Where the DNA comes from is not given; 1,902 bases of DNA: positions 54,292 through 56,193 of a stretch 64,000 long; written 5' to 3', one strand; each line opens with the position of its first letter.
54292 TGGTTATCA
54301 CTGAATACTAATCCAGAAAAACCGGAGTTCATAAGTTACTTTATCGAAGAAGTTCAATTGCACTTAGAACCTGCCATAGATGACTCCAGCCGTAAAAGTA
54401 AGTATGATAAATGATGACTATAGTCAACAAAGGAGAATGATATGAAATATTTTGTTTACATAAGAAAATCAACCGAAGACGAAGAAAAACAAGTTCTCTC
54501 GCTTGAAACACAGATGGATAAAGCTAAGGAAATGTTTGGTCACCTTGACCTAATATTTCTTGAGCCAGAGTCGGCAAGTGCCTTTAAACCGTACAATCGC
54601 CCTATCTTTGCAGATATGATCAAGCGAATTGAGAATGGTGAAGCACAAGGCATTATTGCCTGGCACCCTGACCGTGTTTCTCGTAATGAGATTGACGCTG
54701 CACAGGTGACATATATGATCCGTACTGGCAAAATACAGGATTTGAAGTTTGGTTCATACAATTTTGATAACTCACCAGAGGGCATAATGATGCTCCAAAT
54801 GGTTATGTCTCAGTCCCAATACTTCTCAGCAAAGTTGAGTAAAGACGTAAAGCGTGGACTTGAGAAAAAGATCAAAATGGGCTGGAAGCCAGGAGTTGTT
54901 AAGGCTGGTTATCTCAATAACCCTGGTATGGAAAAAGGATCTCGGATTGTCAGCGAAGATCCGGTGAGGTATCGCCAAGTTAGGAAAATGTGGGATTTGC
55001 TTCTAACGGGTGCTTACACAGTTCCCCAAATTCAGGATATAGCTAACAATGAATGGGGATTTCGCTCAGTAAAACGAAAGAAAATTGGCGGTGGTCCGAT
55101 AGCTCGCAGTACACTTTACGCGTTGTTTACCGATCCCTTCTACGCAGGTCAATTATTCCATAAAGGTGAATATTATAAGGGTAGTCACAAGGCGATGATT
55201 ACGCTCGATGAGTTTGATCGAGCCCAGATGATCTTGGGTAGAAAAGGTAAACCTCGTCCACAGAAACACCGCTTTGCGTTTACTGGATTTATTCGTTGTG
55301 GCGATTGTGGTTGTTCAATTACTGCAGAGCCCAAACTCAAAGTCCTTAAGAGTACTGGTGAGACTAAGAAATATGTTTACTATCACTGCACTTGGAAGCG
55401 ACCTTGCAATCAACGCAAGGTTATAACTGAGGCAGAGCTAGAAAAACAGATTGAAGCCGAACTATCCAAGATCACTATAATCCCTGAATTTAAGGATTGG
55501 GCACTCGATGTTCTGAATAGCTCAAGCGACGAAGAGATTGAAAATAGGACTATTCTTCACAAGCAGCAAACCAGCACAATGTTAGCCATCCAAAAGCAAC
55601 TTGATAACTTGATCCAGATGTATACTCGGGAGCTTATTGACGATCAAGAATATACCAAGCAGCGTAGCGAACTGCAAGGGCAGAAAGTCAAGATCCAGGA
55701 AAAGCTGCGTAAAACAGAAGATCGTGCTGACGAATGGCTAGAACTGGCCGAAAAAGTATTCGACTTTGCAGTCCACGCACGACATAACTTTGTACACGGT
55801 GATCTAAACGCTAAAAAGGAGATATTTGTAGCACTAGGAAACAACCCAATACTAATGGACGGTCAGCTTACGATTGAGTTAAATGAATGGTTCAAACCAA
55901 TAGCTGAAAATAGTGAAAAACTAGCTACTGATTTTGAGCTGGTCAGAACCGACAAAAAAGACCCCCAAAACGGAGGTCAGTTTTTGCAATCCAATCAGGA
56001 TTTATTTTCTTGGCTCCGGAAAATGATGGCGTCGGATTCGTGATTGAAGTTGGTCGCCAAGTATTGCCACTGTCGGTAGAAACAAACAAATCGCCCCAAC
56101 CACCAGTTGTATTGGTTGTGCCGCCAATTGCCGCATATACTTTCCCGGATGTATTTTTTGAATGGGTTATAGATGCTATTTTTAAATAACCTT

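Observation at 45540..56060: A ~10.5 kb large-serine-recombinase element splits a BNR/dockerin surface-protein gene (skin/fdxN-element-like interruption)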

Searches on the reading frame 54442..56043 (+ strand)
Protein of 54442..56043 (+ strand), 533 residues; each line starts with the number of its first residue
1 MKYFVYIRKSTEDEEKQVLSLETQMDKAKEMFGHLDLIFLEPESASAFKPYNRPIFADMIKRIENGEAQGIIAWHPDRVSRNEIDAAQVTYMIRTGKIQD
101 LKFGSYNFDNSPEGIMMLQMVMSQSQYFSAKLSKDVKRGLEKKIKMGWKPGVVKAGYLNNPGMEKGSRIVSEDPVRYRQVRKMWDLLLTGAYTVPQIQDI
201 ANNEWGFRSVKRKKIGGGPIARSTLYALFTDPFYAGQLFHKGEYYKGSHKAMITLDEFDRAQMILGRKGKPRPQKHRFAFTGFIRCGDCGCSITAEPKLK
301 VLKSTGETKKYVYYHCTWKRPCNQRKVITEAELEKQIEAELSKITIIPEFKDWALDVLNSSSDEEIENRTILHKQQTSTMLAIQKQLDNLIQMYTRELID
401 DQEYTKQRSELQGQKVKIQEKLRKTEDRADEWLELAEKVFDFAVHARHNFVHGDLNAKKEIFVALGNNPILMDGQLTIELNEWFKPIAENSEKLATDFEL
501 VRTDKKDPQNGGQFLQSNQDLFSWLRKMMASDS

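Call 5: search_protein_families(library=pfam, proteins=[window:54442-56043:+], max_evalue=0.01)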
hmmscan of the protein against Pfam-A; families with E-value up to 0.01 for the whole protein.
window:54442-56043:+ (533 aa): 3 families
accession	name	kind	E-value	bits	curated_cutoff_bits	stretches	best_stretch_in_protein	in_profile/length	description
PF00239.26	Resolvase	-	2.3e-16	60.6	23.3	1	4-147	2-143/145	Resolvase, N terminal domain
PF13408.12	Zn_ribbon_recom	-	6.3e-09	36.5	25.3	1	280-341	2-57/58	Recombinase zinc beta ribbon domain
PF07508.19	Recombinase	-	7e-05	23.5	21.1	1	180-265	7-99/102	Recombinase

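Call 14: search_protein_families(library=phrogs, proteins=[window:54442-56043:+], max_evalue=0.01)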
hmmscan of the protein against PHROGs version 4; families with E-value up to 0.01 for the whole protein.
window:54442-56043:+ (533 aa): 2 families
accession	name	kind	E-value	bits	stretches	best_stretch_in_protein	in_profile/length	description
phrog_95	-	integration and excision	2.1e-64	219.2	1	1-467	88-551/651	integrase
phrog_125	-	DNA, RNA and nucleotide metabolism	1.7e-16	61.6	1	1-246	20-217/254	DNA invertase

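Call 16: find_homologous_proteins(query=window:54442-56040:+, max_evalue=1e-10)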
Query window:54442-56040:+ (533 aa): 2739 proteins with E <= 1e-10 among 8000 candidates; the best 120 are listed.
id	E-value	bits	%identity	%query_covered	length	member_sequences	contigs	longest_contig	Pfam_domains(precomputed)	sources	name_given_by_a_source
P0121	0.0e+0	1222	100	100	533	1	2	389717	PF00239.27,PF13408.13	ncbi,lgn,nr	ncbi:recombinase family protein [Candidatus Saccharibacteria bacterium CPR2]|nr:recombinase family p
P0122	1.9e-244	830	68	99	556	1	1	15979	PF00239.27,PF13408.13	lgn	-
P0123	1.6e-232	791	65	98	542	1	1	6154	PF00239.27,PF13408.13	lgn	-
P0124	1.8e-217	741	63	95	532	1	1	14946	PF07508.20,PF00239.27,PF13408.13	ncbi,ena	-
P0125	1.7e-213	728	60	99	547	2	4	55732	PF00239.27,PF13408.13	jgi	jgi:site-specific DNA recombinase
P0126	1.6e-209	715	62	95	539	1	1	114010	PF00239.27,PF13408.13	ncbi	-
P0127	7.6e-209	713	58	99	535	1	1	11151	PF07508.20,PF00239.27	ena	-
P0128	8.1e-209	713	62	95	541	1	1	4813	PF07508.20,PF00239.27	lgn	-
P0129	2.9e-208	711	61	95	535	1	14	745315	PF07508.20,PF00239.27,PF13408.13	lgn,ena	-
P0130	9.4e-208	709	60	95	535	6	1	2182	PF07508.20,PF00239.27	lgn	-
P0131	2.2e-207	708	60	99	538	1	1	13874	PF07508.20,PF00239.27,PF13408.13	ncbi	-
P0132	4.6e-206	703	60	95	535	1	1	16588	PF07508.20,PF00239.27,PF13408.13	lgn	-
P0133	1.3e-205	702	59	99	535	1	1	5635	PF00239.27,PF13408.13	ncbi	ncbi:MAG: recombinase family protein [Candidatus Saccharimonadales bacterium]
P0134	2.4e-205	701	59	99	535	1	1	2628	PF07508.20,PF00239.27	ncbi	ncbi:MAG: recombinase family protein [Nitrososphaeraceae archaeon]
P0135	6.4e-204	696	60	95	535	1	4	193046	PF00239.27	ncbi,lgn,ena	-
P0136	7.7e-204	696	60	93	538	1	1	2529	PF07508.20,PF00239.27,PF13408.13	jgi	jgi:site-specific DNA recombinase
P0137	8.9e-203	693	61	95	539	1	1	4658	PF00239.27,PF13408.13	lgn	-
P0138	1.6e-201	688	59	93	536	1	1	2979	PF07508.20,PF00239.27,PF13408.13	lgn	-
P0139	6.3e-201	686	60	95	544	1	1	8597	PF00239.27,PF13408.13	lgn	-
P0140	2.8e-199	681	57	99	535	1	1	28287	PF00239.27,PF13408.13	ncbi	ncbi:MAG: recombinase family protein [Candidatus Saccharimonadales bacterium]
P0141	5.7e-197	673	58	94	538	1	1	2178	PF07508.20,PF00239.27,PF13408.13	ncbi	-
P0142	7.3e-197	673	56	99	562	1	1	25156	PF07508.20,PF00239.27,PF13408.13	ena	-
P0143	2.0e-195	668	58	95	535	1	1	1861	PF07508.20,PF00239.27,PF13408.13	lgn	-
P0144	6.5e-195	667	56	99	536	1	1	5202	PF07508.20,PF00239.27,PF13408.13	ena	-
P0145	7.3e-194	663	57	95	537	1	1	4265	PF07508.20,PF00239.27,PF13408.13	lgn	-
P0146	3.7e-193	661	57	95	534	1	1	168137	PF07508.20,PF00239.27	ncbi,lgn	-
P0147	1.4e-191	656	59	95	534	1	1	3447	PF00239.27,PF13408.13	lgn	-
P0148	6.4e-191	653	55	99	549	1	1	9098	PF07508.20,PF00239.27,PF13408.13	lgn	-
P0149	9.5e-191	653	55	95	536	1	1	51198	PF07508.20,PF00239.27,PF13408.13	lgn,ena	-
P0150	3.9e-190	651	54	99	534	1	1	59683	PF07508.20,PF00239.27,PF13408.13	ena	-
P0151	9.2e-189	646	57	91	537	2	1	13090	PF07508.20,PF00239.27,PF13408.13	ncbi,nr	ncbi:MAG: recombinase family protein [Candidatus Taylorbacteria bacterium]|nr:recombinase family pro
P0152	3.4e-187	641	54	95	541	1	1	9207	PF00239.27,PF13408.13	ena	-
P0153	7.4e-186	637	56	93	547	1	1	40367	PF07508.20,PF00239.27,PF13408.13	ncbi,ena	-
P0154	1.3e-185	636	57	93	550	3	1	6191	PF07508.20,PF00239.27,PF13408.13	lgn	-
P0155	2.1e-184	632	55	94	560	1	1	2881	PF07508.20,PF00239.27,PF13408.13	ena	-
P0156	3.5e-184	631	57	93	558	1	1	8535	PF07508.20,PF00239.27,PF13408.13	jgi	-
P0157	2.9e-183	628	56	94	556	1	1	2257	PF07508.20,PF00239.27,PF13408.13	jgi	-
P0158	3.0e-183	628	55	93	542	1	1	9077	PF07508.20,PF00239.27,PF13408.13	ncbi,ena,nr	ncbi:MAG: hypothetical protein HW405_593 [Candidatus Berkelbacteria bacterium]|nr:hypothetical prote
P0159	1.4e-182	626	55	94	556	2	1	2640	PF07508.20,PF00239.27,PF13408.13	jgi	-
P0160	2.0e-182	625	54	94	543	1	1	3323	PF07508.20,PF00239.27,PF13408.13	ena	-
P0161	2.1e-182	625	54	95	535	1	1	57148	PF07508.20,PF00239.27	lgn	-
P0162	2.2e-182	625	53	99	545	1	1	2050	PF07508.20,PF00239.27,PF13408.13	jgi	jgi:site-specific DNA recombinase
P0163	6.5e-182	624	55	94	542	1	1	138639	PF07508.20,PF00239.27,PF13408.13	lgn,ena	-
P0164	4.3e-181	621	54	94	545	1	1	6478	PF00239.27,PF13408.13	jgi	-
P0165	3.3e-180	618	54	93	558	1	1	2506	PF07508.20,PF00239.27,PF13408.13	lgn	-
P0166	4.5e-180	618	52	99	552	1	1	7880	PF07508.20,PF00239.27,PF13408.13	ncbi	-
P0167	4.5e-180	618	54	93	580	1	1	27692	PF00239.27,PF13408.13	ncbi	-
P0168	2.7e-179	615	54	95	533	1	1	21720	PF07508.20,PF00239.27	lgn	-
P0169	2.4e-178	612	54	99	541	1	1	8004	PF07508.20,PF00239.27,PF13408.13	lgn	-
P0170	4.3e-178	611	56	93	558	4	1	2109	PF07508.20,PF00239.27,PF13408.13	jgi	jgi:DNA invertase Pin-like site-specific DNA recombinase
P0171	6.2e-178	611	54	95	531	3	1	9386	PF07508.20,PF00239.27,PF13408.13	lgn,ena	-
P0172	8.7e-178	610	54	93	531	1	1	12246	PF07508.20,PF00239.27,PF13408.13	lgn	-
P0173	1.2e-177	610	53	93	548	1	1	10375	PF07508.20,PF00239.27,PF13408.13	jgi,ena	-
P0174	1.3e-177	610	54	93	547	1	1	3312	PF07508.20,PF00239.27,PF13408.13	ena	-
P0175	2.1e-177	609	54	95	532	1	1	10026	PF07508.20,PF00239.27,PF13408.13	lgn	-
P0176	4.7e-177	608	53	93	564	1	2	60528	PF07508.20,PF00239.27,PF13408.13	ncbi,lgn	ncbi:MAG TPA: recombinase family protein [Patescibacteria group bacterium]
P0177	6.0e-177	607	51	99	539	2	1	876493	PF07508.20,PF00239.27,PF13408.13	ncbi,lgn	-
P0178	6.4e-177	607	54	94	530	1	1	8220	PF07508.20,PF00239.27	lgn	-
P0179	9.7e-175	600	53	95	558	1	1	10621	PF07508.20,PF00239.27,PF13408.13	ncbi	-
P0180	1.8e-174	599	53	93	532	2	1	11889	PF07508.20,PF00239.27,PF13408.13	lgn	-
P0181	5.4e-174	598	53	92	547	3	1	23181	PF07508.20,PF00239.27,PF13408.13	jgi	-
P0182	4.7e-173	595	51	99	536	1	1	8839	PF07508.20,PF00239.27,PF13408.13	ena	-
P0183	7.8e-172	590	51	99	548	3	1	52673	PF07508.20,PF00239.27,PF13408.13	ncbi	-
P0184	2.3e-170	586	52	95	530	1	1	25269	PF07508.20,PF00239.27,PF13408.13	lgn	-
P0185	2.0e-169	583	54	94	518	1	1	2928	PF07508.20,PF00239.27,PF13408.13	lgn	-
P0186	3.7e-169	582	52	95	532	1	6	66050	PF07508.20,PF00239.27,PF13408.13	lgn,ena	-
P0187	4.1e-169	582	50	99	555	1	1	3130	PF07508.20,PF00239.27,PF13408.13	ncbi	-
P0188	4.4e-169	581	49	94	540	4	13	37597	PF07508.20,PF00239.27,PF13408.13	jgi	jgi:site-specific DNA recombinase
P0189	2.6e-168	579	53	93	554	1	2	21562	PF00239.27,PF13408.13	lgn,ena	-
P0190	2.8e-168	579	53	94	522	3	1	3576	PF07508.20,PF00239.27,PF13408.13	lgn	-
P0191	2.1e-167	576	52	94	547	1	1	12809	PF07508.20,PF00239.27,PF13408.13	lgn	-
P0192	8.2e-165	567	52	94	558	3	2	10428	PF00239.27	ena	-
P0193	8.3e-164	564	50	94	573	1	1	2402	PF07508.20,PF00239.27,PF13408.13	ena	-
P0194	1.5e-163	563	53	91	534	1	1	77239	PF07508.20,PF00239.27,PF13408.13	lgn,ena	-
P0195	2.1e-163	563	49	93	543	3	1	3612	PF07508.20,PF00239.27,PF13408.13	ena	-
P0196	2.8e-163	562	55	84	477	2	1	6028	PF07508.20,PF00239.27,PF13408.13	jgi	jgi:site-specific DNA recombinase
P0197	1.1e-162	560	52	91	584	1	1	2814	PF07508.20,PF00239.27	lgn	-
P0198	3.8e-162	559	48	96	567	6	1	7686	PF07508.20,PF00239.27,PF13408.13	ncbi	-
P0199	9.8e-162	557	48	96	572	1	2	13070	PF07508.20,PF00239.27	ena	-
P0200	1.0e-161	557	49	96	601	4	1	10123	PF07508.20,PF00239.27,PF13408.13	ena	-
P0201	1.8e-161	556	51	95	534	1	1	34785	PF07508.20,PF00239.27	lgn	-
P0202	1.8e-161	556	49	96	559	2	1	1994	PF00239.27,PF13408.13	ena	-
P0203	2.1e-161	556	49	98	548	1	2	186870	PF07508.20,PF00239.27,PF13408.13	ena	-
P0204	3.6e-161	555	51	95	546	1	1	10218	PF07508.20,PF00239.27,PF13408.13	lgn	-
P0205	7.6e-161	554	52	95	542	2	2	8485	PF07508.20,PF00239.27,PF13408.13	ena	-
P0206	9.7e-161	554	49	97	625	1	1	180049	PF07508.20,PF00239.27,PF13408.13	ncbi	-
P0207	1.0e-160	554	51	94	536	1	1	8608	PF07508.20,PF00239.27,PF13408.13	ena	-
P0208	1.0e-160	554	49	93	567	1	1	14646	PF07508.20,PF00239.27,PF13408.13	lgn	-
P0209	2.2e-160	553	49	93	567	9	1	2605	PF07508.20,PF00239.27,PF13408.13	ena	-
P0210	1.3e-159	550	50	93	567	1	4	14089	PF07508.20,PF00239.27,PF13408.13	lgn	-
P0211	1.7e-159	550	49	95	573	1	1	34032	PF07508.20,PF00239.27,PF13408.13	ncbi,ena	-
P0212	3.0e-159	549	48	96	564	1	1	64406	PF07508.20,PF00239.27,PF13408.13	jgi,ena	jgi:site-specific DNA recombinase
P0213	6.3e-159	548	49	95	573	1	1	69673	PF00239.27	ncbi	-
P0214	2.5e-158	546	50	93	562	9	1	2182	PF07508.20,PF00239.27,PF13408.13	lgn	-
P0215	4.1e-158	545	50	95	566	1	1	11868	PF07508.20,PF00239.27,PF13408.13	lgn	-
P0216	4.7e-158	545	48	95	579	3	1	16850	PF00239.27,PF13408.13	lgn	-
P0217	5.9e-158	545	49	93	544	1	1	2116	PF07508.20,PF00239.27,PF13408.13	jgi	jgi:site-specific DNA recombinase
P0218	8.0e-158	544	47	98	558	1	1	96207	PF00239.27,PF13408.13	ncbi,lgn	-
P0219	9.2e-158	544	54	83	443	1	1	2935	PF07508.20,PF00239.27,PF13408.13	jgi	jgi:DNA invertase Pin-like site-specific DNA recombinase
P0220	9.6e-158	544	51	95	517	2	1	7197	PF07508.20,PF00239.27,PF13408.13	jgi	jgi:site-specific DNA recombinase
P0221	1.7e-157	543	47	96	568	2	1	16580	PF07508.20,PF00239.27,PF13408.13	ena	-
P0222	1.9e-157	543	49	94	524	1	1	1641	PF07508.20,PF00239.27,PF13408.13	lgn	-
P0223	3.3e-157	542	49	93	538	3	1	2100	PF07508.20,PF00239.27,PF13408.13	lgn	-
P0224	4.2e-157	542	48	98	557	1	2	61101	PF00239.27,PF13408.13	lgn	-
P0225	4.4e-157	542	50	95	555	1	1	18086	PF07508.20,PF00239.27,PF13408.13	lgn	-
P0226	4.7e-157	542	47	95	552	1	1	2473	PF07508.20,PF00239.27,PF13408.13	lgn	-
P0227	4.8e-157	542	50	95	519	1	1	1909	PF07508.20,PF00239.27,PF13408.13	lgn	-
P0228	5.2e-157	542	49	95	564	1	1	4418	PF07508.20,PF00239.27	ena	-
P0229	7.5e-157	541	50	99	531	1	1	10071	PF07508.20,PF00239.27,PF13408.13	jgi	-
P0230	9.3e-157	541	48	99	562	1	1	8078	PF07508.20,PF00239.27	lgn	-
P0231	1.0e-156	541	48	93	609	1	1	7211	PF07508.20,PF00239.27,PF13408.13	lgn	-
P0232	1.1e-156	540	49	93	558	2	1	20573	PF07508.20,PF00239.27,PF13408.13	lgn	-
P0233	1.9e-156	540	49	99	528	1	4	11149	PF07508.20,PF00239.27,PF13408.13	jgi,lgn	jgi:site-specific DNA recombinase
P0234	1.9e-156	540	48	95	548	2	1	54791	PF07508.20,PF00239.27,PF13408.13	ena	-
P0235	4.8e-156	538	48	95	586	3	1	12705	PF07508.20,PF00239.27,PF13408.13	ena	-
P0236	5.1e-156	538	48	94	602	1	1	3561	PF07508.20,PF00239.27,PF13408.13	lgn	-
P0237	7.4e-156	538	51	91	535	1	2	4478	PF07508.20,PF00239.27,PF13408.13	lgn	-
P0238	7.8e-156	538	46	98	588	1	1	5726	PF00239.27,PF13408.13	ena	-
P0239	1.4e-155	537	49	92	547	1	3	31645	PF07508.20,PF00239.27,PF13408.13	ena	-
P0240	1.5e-155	537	49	92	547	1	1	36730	PF07508.20,PF00239.27,PF13408.13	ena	-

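Call 18: find_encoding_contigs(protein=P0122, flank=10000, max_places=3)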
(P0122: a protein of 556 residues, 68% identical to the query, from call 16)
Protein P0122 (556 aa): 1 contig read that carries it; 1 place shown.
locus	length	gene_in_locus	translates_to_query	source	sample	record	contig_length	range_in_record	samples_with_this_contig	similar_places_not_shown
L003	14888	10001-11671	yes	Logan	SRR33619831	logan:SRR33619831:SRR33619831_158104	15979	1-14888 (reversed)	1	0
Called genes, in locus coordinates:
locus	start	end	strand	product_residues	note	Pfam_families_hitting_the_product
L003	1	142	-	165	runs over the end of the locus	-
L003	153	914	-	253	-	PF18144:SMODS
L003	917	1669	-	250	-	PF12705:PDDEXK_1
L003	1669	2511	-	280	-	PF14267:DUF4357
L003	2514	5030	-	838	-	PF02384:N6_Mtase, PF01170:UPF0020, PF07669:Eco57I, PF01420:Methylase_S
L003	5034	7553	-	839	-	PF04313:HSDR_N (weak), PF13588:HSDR_N_2 (weak), PF00270:DEAD, PF04851:ResIII, PF18766:SWI2_SNF2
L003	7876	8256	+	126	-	PF18932:DUF5681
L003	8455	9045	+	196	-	-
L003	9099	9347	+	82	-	PF18903:DUF5659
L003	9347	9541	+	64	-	-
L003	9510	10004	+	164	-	-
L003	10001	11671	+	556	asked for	PF00239:Resolvase, PF13408:Zn_ribbon_recom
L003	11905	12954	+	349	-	PF01408:GFO_IDH_MocA, PF22725:GFO_IDH_MocA_C3, PF02894:GFO_IDH_MocA_C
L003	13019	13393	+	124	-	PF00670:AdoHcyase_NAD, PF05221:AdoHcyase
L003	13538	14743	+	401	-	PF04909:Amidohydro_2 (weak)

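Call 19: find_encoding_contigs(protein=P0126, flank=10000, max_places=3)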
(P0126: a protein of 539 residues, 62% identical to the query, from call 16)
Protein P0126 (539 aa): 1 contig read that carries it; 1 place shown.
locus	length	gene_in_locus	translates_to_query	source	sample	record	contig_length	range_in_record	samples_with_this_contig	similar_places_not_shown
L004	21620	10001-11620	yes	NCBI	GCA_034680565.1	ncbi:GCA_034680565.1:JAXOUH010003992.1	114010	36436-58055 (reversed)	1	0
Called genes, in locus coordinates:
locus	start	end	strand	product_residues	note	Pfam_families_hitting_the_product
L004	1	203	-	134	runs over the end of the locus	PF08570:DUF1761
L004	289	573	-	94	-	PF11387:DUF2795 (faint)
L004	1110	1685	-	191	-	PF00561:Abhydrolase_1 (faint), PF06821:Ser_hydrolase, PF12697:Abhydrolase_6 (weak)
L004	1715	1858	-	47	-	-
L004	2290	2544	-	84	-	PF18905:DUF5661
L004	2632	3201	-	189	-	PF06821:Ser_hydrolase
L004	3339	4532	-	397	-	PF00710:Asparaginase, PF17763:Asparaginase_C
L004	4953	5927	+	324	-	PF14022:DUF4238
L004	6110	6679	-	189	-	PF11611:DUF4352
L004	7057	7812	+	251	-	-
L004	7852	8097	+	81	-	PF18903:DUF5659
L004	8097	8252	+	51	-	-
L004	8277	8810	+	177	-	PF21984:DnaD_N, PF13730:HTH_36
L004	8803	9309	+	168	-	-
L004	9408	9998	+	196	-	-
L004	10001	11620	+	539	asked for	PF00239:Resolvase, PF13408:Zn_ribbon_recom (weak)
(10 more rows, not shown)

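Call 20: find_encoding_contigs(protein=P0129, flank=10000, max_places=4)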
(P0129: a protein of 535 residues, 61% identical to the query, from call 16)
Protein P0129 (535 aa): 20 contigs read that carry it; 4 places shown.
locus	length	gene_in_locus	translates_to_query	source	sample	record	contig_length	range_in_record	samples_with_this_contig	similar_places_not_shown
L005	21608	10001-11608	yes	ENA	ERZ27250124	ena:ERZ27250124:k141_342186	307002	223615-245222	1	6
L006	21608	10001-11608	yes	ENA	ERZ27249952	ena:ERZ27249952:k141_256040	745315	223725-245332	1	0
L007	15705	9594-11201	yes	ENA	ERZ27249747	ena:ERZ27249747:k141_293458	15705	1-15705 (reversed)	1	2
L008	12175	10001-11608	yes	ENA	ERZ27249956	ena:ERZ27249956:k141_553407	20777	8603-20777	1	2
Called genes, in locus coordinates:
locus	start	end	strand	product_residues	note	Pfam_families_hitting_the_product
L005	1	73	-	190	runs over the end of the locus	PF00293:NUDIX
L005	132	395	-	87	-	PF01541:GIY-YIG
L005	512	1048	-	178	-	PF01725:Ham1p_like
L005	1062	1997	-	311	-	PF00248:Aldo_ket_red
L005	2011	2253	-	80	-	-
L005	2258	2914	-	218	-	-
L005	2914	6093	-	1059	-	PF04851:ResIII (faint), PF13086:AAA_11, PF13245:AAA_19, PF13604:AAA_30 (weak), PF01443:Viral_helicase1 (faint), PF13538:UvrD_C_2 (faint), PF13087:AAA_12, PF13091:PLDc_2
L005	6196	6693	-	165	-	PF07553:Lipoprotein_Ltp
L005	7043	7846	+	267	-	-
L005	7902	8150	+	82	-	PF18903:DUF5659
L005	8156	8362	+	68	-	-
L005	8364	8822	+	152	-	-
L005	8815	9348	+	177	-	-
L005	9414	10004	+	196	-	-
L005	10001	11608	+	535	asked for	PF00239:Resolvase, PF07508:Recombinase (faint), PF13408:Zn_ribbon_recom (weak)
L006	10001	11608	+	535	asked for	PF00239:Resolvase, PF07508:Recombinase (faint), PF13408:Zn_ribbon_recom (weak)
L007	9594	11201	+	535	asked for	PF00239:Resolvase, PF07508:Recombinase (faint), PF13408:Zn_ribbon_recom (weak)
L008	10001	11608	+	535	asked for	PF00239:Resolvase, PF07508:Recombinase (faint), PF13408:Zn_ribbon_recom (weak)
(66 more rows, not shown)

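Call 26: find_encoding_contigs(protein=P0123, flank=10000, max_places=3)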
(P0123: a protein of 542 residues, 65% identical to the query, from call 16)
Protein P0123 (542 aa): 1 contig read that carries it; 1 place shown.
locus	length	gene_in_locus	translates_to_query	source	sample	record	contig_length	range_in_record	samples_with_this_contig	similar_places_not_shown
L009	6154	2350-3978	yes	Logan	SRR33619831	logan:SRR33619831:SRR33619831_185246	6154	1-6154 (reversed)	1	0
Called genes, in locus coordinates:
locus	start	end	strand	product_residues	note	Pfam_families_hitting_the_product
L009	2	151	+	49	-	?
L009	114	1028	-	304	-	-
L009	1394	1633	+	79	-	PF18903:DUF5659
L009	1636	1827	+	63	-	-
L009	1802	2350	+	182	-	PF13730:HTH_36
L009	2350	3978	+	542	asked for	PF00239:Resolvase, PF13408:Zn_ribbon_recom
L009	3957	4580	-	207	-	PF04480:DUF559, PF18741:MTES_1575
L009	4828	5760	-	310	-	PF14022:DUF4238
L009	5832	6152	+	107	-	?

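Call 27: find_encoding_contigs(protein=P0139, flank=10000, max_places=3)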
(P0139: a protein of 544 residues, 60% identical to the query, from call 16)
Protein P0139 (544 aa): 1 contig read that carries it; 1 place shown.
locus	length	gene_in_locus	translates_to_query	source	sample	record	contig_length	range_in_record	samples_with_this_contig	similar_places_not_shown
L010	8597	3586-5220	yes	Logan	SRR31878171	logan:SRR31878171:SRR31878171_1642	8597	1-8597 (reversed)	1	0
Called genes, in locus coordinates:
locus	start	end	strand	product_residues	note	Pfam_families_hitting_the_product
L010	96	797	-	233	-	PF13828:DUF4190, PF16729:DUF5067, PF11611:DUF4352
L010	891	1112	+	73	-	PF13560:HTH_31, PF12844:HTH_19, PF13443:HTH_26 (weak), PF01381:HTH_3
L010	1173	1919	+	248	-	-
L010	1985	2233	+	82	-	PF18903:DUF5659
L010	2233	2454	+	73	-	-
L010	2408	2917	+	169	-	-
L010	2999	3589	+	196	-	-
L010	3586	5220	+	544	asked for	PF00239:Resolvase, PF13408:Zn_ribbon_recom (faint)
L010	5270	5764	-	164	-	-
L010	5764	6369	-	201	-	PF13274:SocA_Panacea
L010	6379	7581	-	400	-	PF00817:IMS, PF11799:IMS_C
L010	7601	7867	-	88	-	-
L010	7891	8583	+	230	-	PF02586:SRAP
